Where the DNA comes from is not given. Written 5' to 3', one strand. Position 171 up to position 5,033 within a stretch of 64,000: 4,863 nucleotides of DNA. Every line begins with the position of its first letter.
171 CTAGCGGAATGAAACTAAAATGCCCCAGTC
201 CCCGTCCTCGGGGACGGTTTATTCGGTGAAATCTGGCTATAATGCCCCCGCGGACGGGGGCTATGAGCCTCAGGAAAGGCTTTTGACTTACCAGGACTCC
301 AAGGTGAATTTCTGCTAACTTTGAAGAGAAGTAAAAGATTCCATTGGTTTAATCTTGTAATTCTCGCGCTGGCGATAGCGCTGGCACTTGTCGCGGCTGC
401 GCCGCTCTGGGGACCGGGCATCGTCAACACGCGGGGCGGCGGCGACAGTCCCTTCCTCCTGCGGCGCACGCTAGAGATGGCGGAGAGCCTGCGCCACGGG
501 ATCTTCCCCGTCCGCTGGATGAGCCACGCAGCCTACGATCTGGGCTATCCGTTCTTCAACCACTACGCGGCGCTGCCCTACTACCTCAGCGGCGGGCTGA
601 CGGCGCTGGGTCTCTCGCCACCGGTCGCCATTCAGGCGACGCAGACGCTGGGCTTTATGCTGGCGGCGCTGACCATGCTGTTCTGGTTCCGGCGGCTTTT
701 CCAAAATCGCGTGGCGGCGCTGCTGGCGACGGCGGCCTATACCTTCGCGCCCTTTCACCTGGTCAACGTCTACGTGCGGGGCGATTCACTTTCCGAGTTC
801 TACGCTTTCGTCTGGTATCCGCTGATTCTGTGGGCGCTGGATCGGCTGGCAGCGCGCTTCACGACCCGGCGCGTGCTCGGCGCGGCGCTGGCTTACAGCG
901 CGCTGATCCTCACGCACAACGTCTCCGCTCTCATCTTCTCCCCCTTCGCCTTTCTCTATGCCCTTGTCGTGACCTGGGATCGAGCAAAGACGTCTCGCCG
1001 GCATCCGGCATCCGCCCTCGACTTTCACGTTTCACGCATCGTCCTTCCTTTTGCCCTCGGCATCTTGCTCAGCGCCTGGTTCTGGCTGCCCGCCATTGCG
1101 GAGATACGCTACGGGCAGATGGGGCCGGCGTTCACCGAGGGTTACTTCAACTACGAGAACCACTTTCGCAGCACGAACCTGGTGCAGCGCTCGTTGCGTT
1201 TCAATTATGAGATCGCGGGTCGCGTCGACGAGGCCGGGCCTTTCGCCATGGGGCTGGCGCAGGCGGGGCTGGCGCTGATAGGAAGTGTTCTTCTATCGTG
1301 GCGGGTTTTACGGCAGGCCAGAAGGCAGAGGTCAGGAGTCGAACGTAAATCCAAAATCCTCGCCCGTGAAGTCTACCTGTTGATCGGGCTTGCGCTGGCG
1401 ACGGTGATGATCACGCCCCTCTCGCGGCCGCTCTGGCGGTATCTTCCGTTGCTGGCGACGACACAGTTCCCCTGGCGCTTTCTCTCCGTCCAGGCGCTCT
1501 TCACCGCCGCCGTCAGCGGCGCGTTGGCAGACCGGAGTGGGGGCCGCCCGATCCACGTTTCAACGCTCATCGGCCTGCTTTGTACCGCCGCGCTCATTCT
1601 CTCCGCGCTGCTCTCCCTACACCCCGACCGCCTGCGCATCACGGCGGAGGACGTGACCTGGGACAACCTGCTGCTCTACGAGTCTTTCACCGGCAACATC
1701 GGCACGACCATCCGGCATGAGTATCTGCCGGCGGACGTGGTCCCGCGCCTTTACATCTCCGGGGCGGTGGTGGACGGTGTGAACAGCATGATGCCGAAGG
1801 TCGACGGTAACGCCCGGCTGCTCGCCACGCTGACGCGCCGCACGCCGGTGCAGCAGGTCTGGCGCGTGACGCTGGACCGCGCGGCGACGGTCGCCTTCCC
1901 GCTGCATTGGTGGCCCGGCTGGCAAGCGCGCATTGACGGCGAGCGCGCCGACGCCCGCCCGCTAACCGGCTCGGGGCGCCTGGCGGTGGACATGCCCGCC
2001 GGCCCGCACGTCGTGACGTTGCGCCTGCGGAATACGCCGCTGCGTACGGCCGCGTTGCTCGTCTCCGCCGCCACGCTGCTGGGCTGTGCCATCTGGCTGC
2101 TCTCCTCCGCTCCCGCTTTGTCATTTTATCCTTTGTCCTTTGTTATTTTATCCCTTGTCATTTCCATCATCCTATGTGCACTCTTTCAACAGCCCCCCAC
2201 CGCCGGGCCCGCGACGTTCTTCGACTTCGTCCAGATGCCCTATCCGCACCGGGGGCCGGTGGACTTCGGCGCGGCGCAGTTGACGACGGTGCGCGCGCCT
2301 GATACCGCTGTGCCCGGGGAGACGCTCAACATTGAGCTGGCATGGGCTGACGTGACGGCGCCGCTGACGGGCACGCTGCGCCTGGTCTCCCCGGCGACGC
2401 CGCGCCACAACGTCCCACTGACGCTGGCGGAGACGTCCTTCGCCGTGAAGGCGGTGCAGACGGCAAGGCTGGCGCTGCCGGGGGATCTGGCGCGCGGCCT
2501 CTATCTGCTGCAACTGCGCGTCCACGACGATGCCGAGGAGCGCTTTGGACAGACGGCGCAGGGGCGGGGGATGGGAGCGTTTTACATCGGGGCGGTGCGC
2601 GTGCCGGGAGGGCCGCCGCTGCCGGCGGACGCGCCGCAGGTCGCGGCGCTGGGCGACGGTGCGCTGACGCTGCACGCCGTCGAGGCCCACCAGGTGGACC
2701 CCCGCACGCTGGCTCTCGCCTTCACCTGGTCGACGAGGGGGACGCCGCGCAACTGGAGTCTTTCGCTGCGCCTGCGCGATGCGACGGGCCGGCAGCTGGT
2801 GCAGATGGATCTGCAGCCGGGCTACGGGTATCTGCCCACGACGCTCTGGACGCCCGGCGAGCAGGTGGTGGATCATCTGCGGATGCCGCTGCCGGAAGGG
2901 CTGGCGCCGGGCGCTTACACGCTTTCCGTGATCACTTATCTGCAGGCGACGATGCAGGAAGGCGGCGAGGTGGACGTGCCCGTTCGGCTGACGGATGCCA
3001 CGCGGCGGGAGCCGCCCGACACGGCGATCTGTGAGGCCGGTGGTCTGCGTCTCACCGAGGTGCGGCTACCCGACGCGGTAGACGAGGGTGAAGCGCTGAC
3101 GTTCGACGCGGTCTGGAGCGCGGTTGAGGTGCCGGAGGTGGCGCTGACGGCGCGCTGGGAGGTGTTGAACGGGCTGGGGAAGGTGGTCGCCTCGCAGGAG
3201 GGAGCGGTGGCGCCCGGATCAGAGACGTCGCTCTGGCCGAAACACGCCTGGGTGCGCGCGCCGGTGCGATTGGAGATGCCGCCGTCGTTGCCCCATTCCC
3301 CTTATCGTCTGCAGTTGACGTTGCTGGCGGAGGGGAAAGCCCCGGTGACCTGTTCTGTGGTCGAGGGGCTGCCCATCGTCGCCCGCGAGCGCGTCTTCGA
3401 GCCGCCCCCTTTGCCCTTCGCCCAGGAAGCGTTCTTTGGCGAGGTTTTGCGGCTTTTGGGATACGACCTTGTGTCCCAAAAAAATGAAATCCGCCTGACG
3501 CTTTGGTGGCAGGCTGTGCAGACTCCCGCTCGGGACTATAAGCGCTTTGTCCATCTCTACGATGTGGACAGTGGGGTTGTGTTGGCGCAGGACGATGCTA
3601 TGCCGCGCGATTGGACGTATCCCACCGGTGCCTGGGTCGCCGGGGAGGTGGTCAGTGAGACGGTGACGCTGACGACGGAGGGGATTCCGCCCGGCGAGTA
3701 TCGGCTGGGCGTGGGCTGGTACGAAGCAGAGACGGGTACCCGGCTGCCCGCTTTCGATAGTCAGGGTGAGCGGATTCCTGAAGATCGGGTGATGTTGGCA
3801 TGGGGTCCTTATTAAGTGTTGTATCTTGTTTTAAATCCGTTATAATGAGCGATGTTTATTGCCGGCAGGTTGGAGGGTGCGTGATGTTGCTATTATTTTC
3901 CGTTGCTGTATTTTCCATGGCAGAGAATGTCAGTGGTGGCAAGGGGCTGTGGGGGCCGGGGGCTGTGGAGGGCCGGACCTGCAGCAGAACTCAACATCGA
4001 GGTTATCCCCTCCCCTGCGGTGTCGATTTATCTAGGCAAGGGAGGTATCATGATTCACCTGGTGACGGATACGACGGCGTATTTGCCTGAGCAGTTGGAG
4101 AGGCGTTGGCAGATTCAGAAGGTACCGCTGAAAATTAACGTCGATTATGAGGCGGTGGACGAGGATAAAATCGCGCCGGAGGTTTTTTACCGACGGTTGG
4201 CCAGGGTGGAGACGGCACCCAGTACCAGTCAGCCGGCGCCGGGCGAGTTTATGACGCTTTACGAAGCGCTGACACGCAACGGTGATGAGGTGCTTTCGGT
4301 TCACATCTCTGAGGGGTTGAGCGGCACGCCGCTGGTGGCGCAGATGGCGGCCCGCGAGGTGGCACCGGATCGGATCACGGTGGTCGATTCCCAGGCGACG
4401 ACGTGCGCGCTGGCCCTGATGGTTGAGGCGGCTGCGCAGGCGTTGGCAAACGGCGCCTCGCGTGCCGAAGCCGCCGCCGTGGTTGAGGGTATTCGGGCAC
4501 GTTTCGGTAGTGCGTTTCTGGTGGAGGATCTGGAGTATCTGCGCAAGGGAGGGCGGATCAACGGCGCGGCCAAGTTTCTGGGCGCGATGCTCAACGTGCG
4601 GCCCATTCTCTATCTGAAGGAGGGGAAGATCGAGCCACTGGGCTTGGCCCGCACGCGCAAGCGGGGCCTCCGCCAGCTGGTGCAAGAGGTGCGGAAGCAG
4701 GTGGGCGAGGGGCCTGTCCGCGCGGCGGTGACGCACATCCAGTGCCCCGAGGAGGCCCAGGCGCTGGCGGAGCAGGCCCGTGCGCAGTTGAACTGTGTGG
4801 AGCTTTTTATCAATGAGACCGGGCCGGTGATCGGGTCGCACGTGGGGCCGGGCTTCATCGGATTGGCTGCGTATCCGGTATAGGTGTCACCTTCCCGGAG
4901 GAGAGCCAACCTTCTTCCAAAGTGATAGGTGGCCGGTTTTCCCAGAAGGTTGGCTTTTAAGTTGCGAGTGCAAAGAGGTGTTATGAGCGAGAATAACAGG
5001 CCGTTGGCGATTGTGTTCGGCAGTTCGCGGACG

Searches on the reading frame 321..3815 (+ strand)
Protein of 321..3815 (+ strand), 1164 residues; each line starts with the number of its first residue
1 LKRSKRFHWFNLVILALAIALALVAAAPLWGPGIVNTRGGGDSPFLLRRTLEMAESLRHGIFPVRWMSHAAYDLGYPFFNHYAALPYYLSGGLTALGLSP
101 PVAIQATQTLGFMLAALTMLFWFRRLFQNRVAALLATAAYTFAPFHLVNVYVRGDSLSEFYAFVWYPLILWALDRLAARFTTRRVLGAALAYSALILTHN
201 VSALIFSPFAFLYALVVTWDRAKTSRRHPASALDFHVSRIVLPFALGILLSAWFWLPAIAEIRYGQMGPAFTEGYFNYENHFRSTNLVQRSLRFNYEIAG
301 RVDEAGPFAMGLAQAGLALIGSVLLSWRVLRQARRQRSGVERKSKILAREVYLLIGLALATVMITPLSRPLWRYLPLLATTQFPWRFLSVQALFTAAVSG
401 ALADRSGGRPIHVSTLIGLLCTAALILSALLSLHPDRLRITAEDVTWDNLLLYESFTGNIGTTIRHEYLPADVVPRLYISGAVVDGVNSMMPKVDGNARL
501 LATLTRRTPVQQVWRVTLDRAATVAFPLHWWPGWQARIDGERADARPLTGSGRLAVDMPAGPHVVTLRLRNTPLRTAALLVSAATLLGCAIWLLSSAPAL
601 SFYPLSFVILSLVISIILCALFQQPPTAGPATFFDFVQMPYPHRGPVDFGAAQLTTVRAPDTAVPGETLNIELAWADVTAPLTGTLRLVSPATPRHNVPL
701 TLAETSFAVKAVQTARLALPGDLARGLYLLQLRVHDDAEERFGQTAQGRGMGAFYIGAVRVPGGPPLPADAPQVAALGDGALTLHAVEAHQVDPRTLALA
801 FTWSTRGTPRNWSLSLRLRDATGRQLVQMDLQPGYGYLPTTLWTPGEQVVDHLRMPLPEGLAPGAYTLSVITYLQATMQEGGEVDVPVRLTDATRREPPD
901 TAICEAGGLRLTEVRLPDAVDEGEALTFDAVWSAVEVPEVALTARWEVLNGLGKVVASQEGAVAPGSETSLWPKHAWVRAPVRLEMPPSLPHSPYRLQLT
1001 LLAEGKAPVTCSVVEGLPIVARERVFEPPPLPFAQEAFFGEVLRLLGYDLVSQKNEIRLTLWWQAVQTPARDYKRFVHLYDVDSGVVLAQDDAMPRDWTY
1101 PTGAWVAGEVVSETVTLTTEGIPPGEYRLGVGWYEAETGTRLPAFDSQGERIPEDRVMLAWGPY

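Call 67: search_protein_families(library=pfam, max_evalue=0.0001, proteins=[window:321-3815:+])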
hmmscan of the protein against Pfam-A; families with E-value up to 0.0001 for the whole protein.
window:321-3815:+ (1164 aa): 2 families
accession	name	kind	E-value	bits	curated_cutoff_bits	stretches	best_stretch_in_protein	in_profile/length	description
PF10131.15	PTPS_related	-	3.1e-12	46.2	26.4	1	79-434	1-308/621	6-pyruvoyl-tetrahydropterin synthase related domain; membrane protein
PF09586.16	YfhO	-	5.4e-06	25.5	28.5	1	66-277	64-253/835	Bacterial membrane protein YfhO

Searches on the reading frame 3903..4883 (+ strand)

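Call 67: search_protein_families(library=pfam, max_evalue=0.0001, proteins=[window:3903-4883:+])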
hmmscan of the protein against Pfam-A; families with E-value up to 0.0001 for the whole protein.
window:3903-4883:+ (326 aa): 1 family
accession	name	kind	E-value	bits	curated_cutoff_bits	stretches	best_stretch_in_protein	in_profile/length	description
PF02645.21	DegV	-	1.3e-77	261.4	27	1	51-325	2-279/280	Uncharacterised protein, DegV family COG1307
